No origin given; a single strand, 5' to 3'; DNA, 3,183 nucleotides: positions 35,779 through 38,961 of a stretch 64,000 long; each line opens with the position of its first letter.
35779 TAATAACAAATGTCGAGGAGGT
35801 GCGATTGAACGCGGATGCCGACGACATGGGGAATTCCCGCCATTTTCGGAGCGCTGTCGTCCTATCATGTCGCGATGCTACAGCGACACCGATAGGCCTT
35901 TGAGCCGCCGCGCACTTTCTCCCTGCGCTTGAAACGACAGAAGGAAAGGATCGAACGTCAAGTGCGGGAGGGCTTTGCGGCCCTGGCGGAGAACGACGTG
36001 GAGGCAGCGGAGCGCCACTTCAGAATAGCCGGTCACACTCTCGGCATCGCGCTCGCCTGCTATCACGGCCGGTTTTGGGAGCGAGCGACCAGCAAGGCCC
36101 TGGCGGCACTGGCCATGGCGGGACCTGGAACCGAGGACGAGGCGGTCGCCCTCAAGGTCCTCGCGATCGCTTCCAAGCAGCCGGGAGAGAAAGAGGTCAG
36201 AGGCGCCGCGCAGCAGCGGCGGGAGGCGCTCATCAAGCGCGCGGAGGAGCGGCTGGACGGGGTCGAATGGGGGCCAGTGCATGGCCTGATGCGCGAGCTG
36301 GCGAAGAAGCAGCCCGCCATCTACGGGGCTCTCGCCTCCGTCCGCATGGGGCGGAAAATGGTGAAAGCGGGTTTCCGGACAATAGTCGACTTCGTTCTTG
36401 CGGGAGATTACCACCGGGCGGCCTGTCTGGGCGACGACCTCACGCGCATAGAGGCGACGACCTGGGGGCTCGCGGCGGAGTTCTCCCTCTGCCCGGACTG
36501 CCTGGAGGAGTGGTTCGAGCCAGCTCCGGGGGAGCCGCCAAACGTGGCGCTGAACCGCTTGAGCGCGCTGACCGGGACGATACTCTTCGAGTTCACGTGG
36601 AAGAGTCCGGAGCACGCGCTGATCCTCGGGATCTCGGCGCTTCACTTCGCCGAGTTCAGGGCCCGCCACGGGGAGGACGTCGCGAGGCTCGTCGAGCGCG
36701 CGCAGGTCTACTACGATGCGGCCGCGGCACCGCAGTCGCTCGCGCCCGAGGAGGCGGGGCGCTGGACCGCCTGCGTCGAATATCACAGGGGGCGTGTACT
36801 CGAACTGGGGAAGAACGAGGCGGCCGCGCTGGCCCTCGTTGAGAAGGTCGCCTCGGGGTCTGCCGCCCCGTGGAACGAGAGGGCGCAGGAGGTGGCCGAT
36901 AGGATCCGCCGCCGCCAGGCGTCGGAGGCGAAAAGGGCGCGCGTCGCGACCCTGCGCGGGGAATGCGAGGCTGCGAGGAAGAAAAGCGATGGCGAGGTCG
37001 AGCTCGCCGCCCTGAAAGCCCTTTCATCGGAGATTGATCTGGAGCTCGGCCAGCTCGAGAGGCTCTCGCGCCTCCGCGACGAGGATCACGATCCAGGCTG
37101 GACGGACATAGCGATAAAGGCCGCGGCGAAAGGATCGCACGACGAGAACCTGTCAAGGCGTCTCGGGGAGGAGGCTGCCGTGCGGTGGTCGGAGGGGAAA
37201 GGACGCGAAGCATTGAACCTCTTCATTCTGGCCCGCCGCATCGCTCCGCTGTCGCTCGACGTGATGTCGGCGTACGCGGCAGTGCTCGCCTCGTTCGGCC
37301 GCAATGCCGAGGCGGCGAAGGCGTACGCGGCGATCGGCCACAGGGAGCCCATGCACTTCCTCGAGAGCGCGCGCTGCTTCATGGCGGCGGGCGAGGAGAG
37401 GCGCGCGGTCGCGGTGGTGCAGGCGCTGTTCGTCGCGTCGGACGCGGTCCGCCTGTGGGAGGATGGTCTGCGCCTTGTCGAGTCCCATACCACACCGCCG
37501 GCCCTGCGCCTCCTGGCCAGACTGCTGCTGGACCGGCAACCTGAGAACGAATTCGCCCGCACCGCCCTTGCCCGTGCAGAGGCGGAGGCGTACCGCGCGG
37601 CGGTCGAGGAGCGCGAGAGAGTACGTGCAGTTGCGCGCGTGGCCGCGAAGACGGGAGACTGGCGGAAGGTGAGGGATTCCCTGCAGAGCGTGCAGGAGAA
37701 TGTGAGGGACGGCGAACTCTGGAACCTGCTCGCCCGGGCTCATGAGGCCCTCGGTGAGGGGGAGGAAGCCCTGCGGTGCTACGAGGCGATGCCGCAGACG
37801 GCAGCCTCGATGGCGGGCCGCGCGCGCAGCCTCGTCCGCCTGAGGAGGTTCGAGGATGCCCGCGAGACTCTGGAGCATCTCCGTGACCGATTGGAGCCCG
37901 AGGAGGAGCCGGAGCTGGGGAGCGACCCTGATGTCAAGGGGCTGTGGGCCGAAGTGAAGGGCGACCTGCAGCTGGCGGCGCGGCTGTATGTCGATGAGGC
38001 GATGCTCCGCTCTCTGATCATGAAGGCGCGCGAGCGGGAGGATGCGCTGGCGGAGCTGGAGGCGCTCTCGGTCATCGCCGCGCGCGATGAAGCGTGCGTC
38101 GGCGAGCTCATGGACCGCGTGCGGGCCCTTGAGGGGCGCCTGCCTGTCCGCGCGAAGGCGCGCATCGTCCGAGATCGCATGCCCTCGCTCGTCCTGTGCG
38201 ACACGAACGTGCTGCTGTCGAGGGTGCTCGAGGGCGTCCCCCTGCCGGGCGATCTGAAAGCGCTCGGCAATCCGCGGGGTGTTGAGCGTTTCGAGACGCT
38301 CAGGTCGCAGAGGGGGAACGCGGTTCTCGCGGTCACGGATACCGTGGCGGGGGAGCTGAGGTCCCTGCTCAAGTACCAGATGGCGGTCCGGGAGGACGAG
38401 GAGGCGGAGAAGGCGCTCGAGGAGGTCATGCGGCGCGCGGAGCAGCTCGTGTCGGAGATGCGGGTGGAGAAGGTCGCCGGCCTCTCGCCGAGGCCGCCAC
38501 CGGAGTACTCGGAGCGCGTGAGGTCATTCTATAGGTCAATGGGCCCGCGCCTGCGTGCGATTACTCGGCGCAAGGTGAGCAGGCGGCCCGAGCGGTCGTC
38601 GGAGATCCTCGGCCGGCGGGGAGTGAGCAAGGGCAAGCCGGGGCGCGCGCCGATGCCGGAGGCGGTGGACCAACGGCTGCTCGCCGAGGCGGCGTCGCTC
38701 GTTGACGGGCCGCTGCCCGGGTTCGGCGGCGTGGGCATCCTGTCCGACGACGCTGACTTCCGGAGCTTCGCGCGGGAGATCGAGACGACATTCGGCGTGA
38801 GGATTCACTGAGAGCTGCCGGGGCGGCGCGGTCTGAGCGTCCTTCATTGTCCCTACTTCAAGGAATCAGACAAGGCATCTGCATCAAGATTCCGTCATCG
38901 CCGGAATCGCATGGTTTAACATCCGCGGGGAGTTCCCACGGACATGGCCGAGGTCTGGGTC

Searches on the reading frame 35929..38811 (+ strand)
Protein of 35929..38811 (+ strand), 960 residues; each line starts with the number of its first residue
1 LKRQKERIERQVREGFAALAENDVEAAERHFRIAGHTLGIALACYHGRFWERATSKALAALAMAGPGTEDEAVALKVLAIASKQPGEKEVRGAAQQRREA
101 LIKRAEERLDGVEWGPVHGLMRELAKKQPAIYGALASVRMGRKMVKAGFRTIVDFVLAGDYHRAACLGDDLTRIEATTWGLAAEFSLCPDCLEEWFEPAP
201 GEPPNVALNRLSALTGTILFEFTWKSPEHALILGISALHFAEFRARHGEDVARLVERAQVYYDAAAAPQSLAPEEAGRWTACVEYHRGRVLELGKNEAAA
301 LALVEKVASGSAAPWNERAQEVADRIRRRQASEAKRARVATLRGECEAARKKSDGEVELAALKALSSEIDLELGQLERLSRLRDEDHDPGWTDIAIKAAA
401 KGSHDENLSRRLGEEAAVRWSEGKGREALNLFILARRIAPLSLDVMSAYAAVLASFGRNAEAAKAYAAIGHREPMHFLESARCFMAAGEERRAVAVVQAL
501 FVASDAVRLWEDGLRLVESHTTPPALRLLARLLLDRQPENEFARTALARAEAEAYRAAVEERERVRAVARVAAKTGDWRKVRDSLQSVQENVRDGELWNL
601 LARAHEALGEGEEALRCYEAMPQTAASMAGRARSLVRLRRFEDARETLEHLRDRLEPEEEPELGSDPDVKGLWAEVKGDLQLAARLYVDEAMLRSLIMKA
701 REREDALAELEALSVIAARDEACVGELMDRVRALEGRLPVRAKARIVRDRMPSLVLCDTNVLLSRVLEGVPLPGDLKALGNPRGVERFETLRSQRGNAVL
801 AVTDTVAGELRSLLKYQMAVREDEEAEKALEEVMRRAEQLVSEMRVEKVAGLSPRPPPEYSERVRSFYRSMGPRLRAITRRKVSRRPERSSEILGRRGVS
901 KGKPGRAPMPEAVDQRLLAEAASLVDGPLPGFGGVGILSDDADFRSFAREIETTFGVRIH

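Call 13: search_protein_families(library=pfam, proteins=[window:35929-38811:+], max_evalue=0.05)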
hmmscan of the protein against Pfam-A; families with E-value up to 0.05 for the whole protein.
window:35929-38811:+ (960 aa): 7 families
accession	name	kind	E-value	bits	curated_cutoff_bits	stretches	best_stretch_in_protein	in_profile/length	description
PF14559.12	TPR_19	-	0.0033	18.1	25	0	576-625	5-55/68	Tetratricopeptide repeat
PF07078.16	FYTT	-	0.0067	16.3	21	1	738-797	234-296/310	Forty-two-three protein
PF06347.19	SH3_4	-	0.0076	16.4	24.1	1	548-584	7-42/56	Bacterial SH3 domain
PF12895.13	ANAPC3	-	0.025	15.3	27.2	0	557-619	18-80/82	Anaphase-promoting complex, cyclosome, subunit 3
PF00515.34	TPR_1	-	0.028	14.7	27.8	0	596-619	2-25/34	Tetratricopeptide repeat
PF07719.23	TPR_2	-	0.04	14.5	27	1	596-620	2-26/34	Tetratricopeptide repeat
PF14718.12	SLT_L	-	0.046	14.3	25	0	631-664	10-43/68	Soluble lytic murein transglycosylase L domain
